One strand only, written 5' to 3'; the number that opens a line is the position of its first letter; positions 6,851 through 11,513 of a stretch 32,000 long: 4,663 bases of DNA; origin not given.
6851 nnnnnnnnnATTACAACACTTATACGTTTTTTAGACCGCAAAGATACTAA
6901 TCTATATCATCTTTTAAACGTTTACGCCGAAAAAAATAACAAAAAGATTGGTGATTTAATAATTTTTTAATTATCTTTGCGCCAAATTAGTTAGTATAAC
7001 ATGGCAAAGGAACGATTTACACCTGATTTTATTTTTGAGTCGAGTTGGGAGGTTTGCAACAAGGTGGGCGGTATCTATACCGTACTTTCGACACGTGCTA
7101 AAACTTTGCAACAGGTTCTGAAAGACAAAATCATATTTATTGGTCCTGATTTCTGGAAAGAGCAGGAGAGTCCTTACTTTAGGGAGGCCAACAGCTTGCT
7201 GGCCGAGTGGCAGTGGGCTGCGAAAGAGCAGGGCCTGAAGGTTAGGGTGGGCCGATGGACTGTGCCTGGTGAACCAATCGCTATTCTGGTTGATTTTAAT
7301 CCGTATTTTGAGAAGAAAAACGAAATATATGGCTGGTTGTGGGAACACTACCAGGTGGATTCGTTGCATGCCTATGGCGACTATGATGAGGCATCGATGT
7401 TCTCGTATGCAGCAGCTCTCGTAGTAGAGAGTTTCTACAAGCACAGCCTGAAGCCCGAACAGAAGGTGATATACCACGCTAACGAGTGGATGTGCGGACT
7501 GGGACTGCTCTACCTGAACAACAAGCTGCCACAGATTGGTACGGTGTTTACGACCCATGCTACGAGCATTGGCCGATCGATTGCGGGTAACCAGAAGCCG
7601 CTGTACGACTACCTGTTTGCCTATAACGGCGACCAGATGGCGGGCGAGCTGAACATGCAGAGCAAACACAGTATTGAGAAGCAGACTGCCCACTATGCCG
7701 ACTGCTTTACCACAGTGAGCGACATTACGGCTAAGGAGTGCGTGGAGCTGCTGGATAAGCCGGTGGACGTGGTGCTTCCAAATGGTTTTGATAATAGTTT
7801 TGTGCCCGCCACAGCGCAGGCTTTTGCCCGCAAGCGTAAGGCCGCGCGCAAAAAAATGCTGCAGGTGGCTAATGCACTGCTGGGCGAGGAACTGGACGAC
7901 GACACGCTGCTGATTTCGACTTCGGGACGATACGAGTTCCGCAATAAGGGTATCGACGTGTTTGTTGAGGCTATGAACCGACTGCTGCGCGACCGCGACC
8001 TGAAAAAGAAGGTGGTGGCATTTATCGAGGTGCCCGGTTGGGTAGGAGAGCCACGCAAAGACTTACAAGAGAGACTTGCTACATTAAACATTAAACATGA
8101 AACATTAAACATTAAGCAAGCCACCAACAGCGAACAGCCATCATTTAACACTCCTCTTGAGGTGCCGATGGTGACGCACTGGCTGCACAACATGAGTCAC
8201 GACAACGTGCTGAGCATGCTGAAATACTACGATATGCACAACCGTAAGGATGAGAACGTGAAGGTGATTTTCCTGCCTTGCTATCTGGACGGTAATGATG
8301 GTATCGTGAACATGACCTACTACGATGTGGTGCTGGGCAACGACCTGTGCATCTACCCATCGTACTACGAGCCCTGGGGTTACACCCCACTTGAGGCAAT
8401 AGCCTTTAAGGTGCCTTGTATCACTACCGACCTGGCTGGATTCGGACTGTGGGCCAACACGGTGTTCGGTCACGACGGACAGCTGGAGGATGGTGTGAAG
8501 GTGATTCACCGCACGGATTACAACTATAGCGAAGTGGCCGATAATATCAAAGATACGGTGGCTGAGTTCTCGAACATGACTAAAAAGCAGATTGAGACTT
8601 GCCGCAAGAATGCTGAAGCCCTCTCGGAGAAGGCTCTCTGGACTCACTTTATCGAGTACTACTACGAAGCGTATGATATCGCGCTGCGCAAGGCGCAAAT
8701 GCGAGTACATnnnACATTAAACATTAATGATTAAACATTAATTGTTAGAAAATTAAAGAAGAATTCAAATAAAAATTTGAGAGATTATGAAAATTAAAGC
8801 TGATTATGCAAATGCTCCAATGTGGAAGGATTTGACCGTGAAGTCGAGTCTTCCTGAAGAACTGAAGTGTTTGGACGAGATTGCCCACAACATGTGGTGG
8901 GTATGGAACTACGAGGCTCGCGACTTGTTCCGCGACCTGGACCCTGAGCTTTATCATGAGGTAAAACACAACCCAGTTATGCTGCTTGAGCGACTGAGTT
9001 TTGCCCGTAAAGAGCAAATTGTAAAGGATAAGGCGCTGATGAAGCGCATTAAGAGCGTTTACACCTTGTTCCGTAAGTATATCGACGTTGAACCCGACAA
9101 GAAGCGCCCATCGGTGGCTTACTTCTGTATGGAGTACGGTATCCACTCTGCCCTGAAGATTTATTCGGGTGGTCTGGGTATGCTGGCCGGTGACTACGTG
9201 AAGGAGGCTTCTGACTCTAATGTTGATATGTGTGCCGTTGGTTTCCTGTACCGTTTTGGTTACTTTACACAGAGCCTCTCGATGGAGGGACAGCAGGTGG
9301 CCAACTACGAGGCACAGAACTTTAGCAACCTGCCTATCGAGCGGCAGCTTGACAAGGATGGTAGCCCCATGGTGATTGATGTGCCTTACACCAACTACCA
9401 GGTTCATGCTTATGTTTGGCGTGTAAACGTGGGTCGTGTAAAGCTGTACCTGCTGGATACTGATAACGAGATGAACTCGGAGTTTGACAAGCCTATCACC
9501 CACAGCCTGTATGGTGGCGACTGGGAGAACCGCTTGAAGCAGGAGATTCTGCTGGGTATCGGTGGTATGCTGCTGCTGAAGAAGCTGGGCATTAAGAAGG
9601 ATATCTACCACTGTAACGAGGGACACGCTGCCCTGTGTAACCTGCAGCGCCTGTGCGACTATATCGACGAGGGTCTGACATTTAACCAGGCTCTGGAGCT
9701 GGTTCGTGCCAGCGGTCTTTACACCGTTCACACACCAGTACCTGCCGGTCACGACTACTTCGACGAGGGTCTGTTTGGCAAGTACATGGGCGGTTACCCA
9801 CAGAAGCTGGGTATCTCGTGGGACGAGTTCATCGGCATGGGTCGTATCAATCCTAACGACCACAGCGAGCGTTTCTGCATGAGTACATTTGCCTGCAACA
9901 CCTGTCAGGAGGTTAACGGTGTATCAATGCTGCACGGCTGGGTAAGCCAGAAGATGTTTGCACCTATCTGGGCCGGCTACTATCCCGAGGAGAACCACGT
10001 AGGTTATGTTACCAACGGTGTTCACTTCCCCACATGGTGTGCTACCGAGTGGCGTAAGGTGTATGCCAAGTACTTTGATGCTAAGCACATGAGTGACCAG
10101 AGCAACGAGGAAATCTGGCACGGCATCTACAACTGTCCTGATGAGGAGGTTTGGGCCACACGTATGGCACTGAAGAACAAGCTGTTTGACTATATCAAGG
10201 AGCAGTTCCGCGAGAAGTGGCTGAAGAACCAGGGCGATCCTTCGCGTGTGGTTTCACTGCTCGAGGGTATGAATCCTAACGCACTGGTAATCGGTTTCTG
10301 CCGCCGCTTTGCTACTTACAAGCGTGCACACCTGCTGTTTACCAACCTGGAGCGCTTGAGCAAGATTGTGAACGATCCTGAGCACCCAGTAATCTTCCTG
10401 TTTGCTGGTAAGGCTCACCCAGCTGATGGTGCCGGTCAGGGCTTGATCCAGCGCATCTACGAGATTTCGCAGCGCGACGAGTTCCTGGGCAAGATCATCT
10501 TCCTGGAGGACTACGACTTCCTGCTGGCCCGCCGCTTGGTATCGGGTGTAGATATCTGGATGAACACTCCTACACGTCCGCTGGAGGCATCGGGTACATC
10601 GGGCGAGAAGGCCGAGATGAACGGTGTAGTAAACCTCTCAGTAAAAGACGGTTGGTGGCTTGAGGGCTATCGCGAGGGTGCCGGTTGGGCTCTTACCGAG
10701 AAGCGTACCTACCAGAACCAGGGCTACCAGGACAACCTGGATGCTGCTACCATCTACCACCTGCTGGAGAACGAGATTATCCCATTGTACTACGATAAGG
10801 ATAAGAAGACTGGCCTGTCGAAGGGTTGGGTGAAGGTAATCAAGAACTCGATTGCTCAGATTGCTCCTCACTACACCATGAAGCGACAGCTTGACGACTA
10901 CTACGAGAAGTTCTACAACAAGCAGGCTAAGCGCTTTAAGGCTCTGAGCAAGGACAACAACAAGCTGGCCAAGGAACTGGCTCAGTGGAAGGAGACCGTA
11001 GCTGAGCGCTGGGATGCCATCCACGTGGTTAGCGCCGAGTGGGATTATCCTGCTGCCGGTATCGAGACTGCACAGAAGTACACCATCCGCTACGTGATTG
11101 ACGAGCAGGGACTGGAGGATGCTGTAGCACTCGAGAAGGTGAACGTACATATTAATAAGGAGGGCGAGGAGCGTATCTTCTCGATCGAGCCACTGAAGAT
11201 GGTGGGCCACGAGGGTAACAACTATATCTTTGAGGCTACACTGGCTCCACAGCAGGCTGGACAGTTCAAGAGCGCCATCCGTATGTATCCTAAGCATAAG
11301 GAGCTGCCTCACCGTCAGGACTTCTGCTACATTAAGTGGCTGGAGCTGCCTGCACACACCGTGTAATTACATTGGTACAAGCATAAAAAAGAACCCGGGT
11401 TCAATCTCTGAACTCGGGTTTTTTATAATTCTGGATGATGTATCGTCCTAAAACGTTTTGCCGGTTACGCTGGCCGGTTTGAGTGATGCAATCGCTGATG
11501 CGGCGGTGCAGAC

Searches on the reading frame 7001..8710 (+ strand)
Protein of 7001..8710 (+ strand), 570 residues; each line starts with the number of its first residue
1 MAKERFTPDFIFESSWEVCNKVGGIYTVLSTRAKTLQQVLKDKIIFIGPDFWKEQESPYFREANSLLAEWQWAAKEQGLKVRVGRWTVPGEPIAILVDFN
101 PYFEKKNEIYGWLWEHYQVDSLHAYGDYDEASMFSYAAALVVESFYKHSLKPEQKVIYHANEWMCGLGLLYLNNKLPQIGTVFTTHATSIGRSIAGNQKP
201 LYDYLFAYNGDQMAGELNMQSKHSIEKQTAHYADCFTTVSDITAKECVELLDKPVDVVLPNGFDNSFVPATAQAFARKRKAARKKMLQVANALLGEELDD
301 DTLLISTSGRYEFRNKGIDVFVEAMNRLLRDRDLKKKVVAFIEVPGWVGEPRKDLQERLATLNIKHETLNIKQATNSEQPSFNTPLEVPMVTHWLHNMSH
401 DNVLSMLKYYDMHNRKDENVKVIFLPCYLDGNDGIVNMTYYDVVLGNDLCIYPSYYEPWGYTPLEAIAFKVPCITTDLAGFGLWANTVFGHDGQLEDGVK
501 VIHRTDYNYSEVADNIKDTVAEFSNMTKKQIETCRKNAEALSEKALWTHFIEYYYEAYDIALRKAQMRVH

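Call 91: search_protein_families(library=pfam, proteins=[window:7001-8710:+], max_evalue=0.001)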
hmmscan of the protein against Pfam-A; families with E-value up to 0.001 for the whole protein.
window:7001-8710:+ (570 aa): 5 families
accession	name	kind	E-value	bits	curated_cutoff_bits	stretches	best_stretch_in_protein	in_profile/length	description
PF05693.19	Glycogen_syn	-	4.9e-95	319.9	27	2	13-346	1-340/639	Glycogen synthase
PF08323.17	Glyco_transf_5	-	2.7e-13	50.6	22.7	1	15-249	6-226/239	Starch synthase catalytic domain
PF00534.26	Glycos_transf_1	-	1.9e-10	41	26.4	1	446-480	92-126/172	Glycosyl transferases group 1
PF13692.12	Glyco_trans_1_4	-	3e-09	37.7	27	1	448-481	78-111/142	Glycosyl transferases group 1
PF20706.3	GT4-conflict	-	1.8e-08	34.2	26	1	448-549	283-380/385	Family 4 Glycosyltransferase in conflict systems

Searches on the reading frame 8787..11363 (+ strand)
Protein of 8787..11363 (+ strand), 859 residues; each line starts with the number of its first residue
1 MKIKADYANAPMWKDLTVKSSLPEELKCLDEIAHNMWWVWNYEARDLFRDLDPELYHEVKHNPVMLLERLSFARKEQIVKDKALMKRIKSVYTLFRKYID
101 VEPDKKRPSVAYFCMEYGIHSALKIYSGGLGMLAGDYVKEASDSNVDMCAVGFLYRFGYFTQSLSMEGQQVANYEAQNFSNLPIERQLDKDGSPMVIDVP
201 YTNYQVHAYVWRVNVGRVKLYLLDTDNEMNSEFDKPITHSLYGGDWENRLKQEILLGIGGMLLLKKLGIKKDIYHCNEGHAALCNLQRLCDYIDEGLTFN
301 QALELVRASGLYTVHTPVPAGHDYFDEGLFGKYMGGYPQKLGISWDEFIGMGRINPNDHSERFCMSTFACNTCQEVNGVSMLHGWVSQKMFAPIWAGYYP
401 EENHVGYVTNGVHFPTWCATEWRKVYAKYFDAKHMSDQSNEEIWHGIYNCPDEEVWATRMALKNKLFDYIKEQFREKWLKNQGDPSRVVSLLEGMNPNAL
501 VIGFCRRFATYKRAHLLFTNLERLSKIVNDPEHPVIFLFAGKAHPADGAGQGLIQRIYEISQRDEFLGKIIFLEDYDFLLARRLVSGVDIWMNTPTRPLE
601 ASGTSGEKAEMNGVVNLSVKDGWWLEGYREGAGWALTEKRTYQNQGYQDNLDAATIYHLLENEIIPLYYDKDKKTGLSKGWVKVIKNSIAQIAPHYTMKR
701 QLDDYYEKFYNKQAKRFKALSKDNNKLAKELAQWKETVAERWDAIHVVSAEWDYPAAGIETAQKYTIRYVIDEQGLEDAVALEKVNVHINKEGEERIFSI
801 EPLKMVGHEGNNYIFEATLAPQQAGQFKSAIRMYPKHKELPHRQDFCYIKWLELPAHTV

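Call 91: search_protein_families(library=pfam, proteins=[window:8787-11363:+], max_evalue=0.001)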
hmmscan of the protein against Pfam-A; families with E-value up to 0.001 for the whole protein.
window:8787-11363:+ (859 aa): 3 families
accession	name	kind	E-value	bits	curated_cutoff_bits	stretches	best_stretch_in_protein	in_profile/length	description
PF11897.13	DUF3417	-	4.9e-34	117.5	25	1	22-123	1-109/109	Protein of unknown function (DUF3417)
PF00343.26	Phosphorylase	-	4.7e-23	81.8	27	1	295-624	242-581/713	Carbohydrate phosphorylase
PF08323.17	Glyco_transf_5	-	0.00046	20.4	22.7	0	128-284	16-142/239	Starch synthase catalytic domain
